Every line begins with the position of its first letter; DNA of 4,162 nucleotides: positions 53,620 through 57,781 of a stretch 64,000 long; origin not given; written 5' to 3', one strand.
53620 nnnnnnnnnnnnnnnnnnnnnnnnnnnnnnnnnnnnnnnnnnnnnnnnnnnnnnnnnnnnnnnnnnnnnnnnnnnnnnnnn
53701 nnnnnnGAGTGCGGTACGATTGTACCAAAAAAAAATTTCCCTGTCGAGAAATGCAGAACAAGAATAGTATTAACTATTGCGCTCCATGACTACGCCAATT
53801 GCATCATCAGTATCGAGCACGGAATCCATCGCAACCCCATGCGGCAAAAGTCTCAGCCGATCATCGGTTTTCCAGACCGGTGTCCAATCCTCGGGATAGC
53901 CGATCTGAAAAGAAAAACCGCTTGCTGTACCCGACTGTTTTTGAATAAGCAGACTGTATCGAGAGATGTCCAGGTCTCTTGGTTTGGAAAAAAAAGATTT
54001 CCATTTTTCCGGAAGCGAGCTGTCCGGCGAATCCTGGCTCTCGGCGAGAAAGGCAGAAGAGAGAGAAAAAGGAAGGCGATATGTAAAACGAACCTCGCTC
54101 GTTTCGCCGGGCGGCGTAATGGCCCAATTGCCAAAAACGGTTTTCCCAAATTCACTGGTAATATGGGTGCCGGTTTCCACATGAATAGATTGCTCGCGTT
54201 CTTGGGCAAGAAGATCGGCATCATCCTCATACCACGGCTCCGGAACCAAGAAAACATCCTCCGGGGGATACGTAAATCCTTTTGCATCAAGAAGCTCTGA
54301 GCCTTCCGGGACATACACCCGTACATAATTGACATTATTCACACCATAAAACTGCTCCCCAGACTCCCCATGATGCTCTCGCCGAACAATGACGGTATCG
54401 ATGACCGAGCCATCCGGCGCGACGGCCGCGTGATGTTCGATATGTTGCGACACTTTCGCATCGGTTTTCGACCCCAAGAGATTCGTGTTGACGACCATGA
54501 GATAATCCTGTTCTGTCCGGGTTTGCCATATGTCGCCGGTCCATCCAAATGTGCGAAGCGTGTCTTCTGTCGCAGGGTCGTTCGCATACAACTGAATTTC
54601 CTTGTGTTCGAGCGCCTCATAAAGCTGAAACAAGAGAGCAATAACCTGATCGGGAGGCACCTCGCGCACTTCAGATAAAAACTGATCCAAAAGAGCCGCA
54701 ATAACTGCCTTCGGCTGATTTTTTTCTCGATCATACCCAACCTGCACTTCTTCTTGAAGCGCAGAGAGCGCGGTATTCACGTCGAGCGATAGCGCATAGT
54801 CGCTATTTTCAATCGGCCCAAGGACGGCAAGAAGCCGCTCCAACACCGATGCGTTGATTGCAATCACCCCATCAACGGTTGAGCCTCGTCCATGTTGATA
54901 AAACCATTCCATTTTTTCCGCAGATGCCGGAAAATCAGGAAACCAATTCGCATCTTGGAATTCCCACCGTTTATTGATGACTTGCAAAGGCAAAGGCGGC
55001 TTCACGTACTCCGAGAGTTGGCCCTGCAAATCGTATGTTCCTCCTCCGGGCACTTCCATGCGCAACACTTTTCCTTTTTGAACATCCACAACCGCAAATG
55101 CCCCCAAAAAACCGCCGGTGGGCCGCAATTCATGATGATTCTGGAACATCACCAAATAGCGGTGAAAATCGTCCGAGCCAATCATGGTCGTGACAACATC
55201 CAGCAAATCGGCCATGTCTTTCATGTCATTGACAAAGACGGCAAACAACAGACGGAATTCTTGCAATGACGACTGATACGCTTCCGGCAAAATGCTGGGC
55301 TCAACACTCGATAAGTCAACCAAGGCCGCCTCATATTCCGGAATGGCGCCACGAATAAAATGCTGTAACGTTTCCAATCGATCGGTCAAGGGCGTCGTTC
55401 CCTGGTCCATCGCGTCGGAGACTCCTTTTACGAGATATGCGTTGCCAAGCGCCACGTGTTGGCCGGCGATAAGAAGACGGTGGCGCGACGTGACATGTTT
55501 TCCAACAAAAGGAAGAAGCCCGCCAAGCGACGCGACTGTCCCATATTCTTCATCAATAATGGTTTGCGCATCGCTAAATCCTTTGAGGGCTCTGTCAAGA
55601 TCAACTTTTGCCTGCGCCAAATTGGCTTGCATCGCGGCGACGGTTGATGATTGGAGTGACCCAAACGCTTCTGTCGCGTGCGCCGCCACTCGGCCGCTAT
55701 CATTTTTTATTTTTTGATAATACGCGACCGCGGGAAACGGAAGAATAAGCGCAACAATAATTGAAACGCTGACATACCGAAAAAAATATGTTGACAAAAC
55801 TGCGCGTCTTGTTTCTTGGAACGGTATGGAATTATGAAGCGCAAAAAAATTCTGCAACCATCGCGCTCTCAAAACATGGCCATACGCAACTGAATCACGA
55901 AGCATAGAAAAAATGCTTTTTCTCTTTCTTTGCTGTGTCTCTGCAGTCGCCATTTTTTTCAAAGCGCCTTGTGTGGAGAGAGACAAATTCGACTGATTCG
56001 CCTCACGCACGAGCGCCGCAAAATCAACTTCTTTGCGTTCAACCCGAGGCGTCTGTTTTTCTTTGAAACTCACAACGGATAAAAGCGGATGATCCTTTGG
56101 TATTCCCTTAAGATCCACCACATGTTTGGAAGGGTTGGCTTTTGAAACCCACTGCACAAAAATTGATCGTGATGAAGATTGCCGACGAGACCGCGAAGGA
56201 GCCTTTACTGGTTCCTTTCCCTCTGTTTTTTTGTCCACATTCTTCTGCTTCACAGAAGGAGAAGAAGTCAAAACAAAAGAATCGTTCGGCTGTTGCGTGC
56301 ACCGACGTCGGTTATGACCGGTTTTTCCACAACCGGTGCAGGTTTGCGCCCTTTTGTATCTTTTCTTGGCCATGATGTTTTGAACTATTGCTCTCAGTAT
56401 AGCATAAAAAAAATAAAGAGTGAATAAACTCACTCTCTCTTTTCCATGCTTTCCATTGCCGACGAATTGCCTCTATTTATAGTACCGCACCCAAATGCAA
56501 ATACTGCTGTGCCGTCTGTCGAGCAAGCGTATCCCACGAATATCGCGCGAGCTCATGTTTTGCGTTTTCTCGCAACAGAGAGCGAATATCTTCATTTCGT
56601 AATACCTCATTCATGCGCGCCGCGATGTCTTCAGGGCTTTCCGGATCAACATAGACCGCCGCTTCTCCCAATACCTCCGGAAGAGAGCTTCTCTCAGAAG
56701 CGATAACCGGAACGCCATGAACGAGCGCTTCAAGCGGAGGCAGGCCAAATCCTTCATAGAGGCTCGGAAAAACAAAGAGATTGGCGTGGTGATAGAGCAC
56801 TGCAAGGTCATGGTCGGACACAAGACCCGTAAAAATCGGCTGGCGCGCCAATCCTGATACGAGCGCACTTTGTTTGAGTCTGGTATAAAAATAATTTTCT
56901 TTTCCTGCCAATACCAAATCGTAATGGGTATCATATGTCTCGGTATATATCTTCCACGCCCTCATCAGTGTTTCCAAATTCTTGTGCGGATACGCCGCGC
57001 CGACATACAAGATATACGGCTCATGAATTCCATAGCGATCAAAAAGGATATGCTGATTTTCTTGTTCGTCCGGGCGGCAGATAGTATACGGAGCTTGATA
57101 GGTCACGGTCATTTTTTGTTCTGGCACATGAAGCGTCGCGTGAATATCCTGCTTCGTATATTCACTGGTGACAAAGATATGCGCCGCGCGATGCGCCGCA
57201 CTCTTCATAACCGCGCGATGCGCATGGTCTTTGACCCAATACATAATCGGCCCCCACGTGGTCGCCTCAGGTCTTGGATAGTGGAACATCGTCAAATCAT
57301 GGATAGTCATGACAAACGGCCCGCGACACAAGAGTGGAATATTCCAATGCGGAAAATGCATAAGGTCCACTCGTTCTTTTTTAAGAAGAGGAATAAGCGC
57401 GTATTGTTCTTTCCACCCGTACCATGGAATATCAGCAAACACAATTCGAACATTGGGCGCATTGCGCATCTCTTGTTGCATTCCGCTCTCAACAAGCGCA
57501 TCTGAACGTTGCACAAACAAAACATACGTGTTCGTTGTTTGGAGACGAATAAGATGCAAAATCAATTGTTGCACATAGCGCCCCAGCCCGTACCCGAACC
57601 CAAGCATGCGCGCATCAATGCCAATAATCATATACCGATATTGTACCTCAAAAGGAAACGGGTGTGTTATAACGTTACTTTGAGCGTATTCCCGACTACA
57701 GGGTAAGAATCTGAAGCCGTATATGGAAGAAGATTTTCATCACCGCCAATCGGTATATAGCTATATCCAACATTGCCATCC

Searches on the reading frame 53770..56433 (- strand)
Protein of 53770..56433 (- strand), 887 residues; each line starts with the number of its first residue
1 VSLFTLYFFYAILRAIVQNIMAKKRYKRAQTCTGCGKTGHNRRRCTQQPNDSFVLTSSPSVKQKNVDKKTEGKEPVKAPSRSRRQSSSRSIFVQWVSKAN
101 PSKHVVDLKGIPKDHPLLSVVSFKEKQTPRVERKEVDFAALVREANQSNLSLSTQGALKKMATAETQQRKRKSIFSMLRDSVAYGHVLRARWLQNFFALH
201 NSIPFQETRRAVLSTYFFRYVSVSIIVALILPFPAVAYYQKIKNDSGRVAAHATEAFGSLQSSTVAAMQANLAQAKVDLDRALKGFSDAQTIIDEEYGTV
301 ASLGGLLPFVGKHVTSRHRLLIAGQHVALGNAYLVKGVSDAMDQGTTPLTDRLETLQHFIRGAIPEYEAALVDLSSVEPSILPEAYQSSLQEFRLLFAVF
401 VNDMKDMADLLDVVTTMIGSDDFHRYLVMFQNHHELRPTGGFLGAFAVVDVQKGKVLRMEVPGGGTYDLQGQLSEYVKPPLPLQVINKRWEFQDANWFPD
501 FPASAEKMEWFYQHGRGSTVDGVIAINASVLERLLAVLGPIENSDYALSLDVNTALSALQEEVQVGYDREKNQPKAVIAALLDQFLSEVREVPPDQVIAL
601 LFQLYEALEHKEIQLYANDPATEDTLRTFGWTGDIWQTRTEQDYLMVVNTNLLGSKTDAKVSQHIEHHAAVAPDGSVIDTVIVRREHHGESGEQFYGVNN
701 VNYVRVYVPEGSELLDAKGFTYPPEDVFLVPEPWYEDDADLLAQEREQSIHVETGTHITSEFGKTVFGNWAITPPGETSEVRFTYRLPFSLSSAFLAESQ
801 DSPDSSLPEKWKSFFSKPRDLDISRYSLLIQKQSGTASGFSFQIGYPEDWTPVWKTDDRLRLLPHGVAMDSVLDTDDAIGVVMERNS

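Call 12: search_protein_families(library=pfam, proteins=[window:53770-56433:-], max_evalue=0.001)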
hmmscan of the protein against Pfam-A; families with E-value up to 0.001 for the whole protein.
window:53770-56433:- (887 aa): 1 family
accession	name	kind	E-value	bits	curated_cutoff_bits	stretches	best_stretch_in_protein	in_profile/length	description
PF13196.11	DUF4012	-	2.2e-26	93.5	28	1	424-562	4-142/144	Protein of unknown function (DUF4012)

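Call 28: search_protein_families(library=pfam, proteins=[window:53770-56433:-], max_evalue=10)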
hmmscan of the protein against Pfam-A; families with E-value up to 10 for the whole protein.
window:53770-56433:- (887 aa): 1 family
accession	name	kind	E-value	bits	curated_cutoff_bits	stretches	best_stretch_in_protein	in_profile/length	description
PF13196.11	DUF4012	-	2.2e-26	93.5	28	1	424-562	4-142/144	Protein of unknown function (DUF4012)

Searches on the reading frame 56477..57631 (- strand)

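Call 12: search_protein_families(library=pfam, proteins=[window:56477-57631:-], max_evalue=0.001)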
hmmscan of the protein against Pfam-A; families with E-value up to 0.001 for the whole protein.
window:56477-57631:- (384 aa): 6 families
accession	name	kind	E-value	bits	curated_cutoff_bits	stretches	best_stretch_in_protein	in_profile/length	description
PF00534.26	Glycos_transf_1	-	3.4e-33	115.1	26.4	1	204-359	15-171/172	Glycosyl transferases group 1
PF13692.12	Glyco_trans_1_4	-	3.3e-27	95.9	27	1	205-346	2-142/142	Glycosyl transferases group 1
PF13439.12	Glyco_transf_4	-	6.7e-13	49.4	28.5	1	15-178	3-163/170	Glycosyltransferase Family 4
PF20706.3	GT4-conflict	-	1.6e-12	47.5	26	1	203-371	196-383/385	Family 4 Glycosyltransferase in conflict systems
PF13579.12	Glyco_trans_4_4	-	3.9e-07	31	29.7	1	15-176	2-154/158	Glycosyl transferase 4-like domain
PF13524.12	Glyco_trans_1_2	-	3.9e-05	24.1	25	1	269-373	33-142/144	Glycosyl transferase-like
